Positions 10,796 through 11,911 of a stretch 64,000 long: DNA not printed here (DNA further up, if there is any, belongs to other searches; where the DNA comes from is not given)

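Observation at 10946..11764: Orphan TM + coiled-coil + unknown C-terminal domain protein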

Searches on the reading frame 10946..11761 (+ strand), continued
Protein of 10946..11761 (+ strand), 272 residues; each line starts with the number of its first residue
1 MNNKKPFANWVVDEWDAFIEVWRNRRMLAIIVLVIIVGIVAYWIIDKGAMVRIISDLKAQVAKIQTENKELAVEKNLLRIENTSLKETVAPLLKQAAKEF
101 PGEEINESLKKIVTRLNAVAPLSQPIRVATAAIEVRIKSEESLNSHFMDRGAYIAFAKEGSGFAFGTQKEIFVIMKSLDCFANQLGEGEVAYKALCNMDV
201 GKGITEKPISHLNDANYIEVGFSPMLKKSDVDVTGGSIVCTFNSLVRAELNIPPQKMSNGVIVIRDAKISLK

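Call 47: find_encoding_contigs(protein=P0041, flank=8000, max_places=3)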
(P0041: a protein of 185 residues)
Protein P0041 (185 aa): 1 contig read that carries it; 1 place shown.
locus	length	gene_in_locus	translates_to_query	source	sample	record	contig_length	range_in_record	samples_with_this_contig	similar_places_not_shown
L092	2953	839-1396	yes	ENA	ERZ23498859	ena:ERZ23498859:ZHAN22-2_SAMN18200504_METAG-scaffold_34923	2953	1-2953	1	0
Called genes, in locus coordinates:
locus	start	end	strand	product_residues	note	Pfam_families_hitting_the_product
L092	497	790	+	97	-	PF00589:Phage_integrase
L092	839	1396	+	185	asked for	-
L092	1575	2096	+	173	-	-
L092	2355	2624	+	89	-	PF04014:MazE_antitoxin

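Call 56: search_protein_families(library=pfam, alignment_id=A7, max_evalue=0.001)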
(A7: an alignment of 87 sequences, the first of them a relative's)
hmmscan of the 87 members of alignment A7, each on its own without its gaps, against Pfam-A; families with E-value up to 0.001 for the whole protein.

A. member 1, L001:5823-6428:- (202 aa): 0 families

B. families by the number of members that match (of 87 scanned): 98 families (the first 25 are shown)
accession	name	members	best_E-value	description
PF04055.27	Radical_SAM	3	1.5e-28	Radical SAM superfamily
PF00589.27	Phage_integrase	2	1.1e-29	Phage integrase family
PF08220.18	HTH_DeoR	2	3.9e-17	DeoR-like helix-turn-helix domain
PF08279.18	HTH_11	2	6.4e-10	HTH domain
PF00580.27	UvrD-helicase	1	1.6e-93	UvrD/REP helicase N-terminal domain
PF00348.22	polyprenyl_synt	1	2e-61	Polyprenyl synthetase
PF02464.23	CinA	1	9.8e-56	Competence-damaged protein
PF13561.12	adh_short_C2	1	2.6e-47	Enoyl-(Acyl carrier protein) reductase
PF00455.28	DeoRC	1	1e-42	DeoR C terminal sensor domain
PF04608.18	PgpA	1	7.8e-42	Phosphatidylglycerophosphatase A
PF13175.12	AAA_15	1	7.5e-40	AAA ATPase domain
PF04126.18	Cyclophil_like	1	1.7e-38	Cyclophilin-like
PF00106.31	adh_short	1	2.6e-35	short chain dehydrogenase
PF13646.12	HEAT_2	1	1.5e-34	HEAT repeats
PF00994.29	MoCF_biosynth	1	1.6e-34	Probable molybdopterin binding domain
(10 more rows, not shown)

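Call 57: search_protein_families(library=pfam, proteins=[L092:281-787:+, L092:1575-2093:+], max_evalue=0.01)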
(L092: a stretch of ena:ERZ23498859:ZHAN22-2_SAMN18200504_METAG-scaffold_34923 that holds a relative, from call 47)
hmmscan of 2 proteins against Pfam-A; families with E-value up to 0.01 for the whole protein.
L092:281-787:+ (169 aa): 1 family
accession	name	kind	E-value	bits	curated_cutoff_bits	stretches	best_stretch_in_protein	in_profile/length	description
PF00589.27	Phage_integrase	-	1.1e-29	103.8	27.1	1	10-158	3-170/172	Phage integrase family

L092:1575-2093:+ (173 aa): 0 families

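Call 58: search_protein_families(library=padloc, alignment_id=A7, max_evalue=0.00001)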
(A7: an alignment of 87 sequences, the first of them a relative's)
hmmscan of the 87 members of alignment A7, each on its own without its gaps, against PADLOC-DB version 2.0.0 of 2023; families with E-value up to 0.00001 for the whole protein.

A. member 1, L001:5823-6428:- (202 aa): 0 families

B. families by the number of members that match (of 87 scanned): 182 families (the first 25 are shown)
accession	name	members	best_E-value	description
PDLC00093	GajA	1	1.2e-280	AAA ATPase domain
PDLC00095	GajA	1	7.6e-271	AAA ATPase domain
PDLC00068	GajA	1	8e-173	AAA ATPase domain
PDLC00755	Effector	1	8.8e-165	Phospholipase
PDLC00788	Cyclase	1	1.1e-121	oligonucleotide-cyclase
PDLC00063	GajA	1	6.9e-113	AAA ATPase domain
PDLC00065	GajA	1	1.1e-89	AAA ATPase domain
PDLC00088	GajA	1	1.7e-80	AAA ATPase domain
PDLC00114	GajB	1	1e-79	UrvD helicase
PDLC02324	AbiEii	1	1.9e-78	AbiEii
PDLC03802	RTasHel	1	2.1e-75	DRT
PDLC00079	GajA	1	7.4e-71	AAA ATPase domain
PDLC00132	GajB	1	2.5e-67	UrvD helicase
PDLC00801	Cyclase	1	2.5e-61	oligonucleotide-cyclase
PDLC02255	AbiEi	1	9.5e-58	AbiEi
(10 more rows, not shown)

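Call 61: search_dna_similar(query=window:10946-11761:+, collection=phages, mode=protein, max_evalue=0.001)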
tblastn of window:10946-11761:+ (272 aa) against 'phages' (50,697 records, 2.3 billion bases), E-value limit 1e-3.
No match.

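Call 62: search_dna_similar(query=window:10946-11761:+, collection=plasmids, mode=protein, max_evalue=0.001)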
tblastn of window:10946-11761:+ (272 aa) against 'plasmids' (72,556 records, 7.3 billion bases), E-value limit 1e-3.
No match.

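Call 65: list_cluster_members(proteins=[P0020, P0021, P0022, P0038, P0041, P0044, P0055, P0102, P0033, P0035])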
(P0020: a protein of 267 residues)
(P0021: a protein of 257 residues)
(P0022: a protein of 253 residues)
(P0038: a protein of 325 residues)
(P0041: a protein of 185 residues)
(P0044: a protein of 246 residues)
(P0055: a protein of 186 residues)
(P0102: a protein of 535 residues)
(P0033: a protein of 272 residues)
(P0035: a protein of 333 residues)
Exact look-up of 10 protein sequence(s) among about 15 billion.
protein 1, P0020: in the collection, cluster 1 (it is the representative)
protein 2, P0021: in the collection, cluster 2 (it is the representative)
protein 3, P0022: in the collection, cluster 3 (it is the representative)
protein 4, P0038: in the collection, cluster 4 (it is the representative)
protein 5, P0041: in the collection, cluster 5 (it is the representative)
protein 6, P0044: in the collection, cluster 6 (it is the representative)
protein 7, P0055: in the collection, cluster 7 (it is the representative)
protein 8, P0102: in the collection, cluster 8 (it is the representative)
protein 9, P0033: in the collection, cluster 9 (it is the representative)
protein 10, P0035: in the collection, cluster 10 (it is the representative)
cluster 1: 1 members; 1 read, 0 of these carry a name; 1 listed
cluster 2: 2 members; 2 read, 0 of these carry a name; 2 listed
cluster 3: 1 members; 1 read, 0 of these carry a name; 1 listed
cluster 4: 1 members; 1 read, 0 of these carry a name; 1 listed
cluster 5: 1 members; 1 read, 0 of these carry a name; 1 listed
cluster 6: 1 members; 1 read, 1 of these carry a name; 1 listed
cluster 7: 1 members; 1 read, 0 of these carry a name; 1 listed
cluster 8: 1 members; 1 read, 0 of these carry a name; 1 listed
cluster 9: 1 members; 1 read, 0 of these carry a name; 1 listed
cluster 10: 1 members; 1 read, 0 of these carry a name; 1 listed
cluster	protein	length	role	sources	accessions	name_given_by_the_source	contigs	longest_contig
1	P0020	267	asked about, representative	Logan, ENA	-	-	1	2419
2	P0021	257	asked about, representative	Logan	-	-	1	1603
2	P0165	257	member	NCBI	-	-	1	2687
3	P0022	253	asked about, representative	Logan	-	-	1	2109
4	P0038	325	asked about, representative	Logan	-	-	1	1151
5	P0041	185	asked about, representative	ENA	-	-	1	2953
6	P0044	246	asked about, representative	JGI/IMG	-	hypothetical protein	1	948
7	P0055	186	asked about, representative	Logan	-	-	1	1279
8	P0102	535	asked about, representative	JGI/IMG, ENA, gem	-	-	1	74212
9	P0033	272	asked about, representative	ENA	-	-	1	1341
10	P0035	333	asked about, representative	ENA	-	-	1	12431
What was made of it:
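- On FtsB/DivIC (PF04977): Homologs are rare singletons (call 65).
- Tried and rejected: Cluster look-up for taxonomy or names returned only unnamed singletons (call 65).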

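Call 70: find_encoding_contigs(protein=P0102, flank=8000, max_places=2)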
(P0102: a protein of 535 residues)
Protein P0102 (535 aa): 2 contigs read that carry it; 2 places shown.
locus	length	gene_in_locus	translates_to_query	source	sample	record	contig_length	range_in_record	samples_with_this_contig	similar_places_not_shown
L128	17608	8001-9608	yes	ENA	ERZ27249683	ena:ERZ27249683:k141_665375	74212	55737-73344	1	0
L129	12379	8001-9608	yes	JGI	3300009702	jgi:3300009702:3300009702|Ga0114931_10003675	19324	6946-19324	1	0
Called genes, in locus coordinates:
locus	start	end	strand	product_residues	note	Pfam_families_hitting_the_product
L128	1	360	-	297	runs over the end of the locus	-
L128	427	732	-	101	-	-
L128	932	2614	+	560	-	PF17900:Peptidase_M1_N, PF01433:Peptidase_M1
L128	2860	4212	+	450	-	PF01555:N6_N4_Mtase, PF00565:SNase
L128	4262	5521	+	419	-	PF21082:MS_channel_3rd (faint), PF00924:MS_channel_2nd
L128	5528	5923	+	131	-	PF06803:DUF1232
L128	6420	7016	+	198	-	PF12867:DinB_2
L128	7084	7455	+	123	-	PF05670:NFACT-R_1, PF18297:NFACT-R_2 (weak)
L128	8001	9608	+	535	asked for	-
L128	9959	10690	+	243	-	PF13860:FlgD_ig, PF13585:CHU_C (faint)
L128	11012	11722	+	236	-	PF01904:DUF72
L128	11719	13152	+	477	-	PF00929:RNase_T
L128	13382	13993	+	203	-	PF12146:Hydrolase_4 (faint), PF20408:Abhydrolase_11, PF12695:Abhydrolase_5 (weak)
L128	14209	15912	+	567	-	PF01019:G_glu_transpept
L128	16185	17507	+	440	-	PF14534:DUF4440 (faint), PF00753:Lactamase_B, PF08472:S6PP_C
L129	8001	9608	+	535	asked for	-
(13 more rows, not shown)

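Call 83: search_protein_families(library=padloc, proteins=[L007:6047-7912:+], max_evalue=0.00001)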
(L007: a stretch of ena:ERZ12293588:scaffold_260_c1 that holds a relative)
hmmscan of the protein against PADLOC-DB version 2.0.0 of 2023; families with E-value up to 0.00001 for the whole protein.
L007:6047-7912:+ (622 aa): 0 families
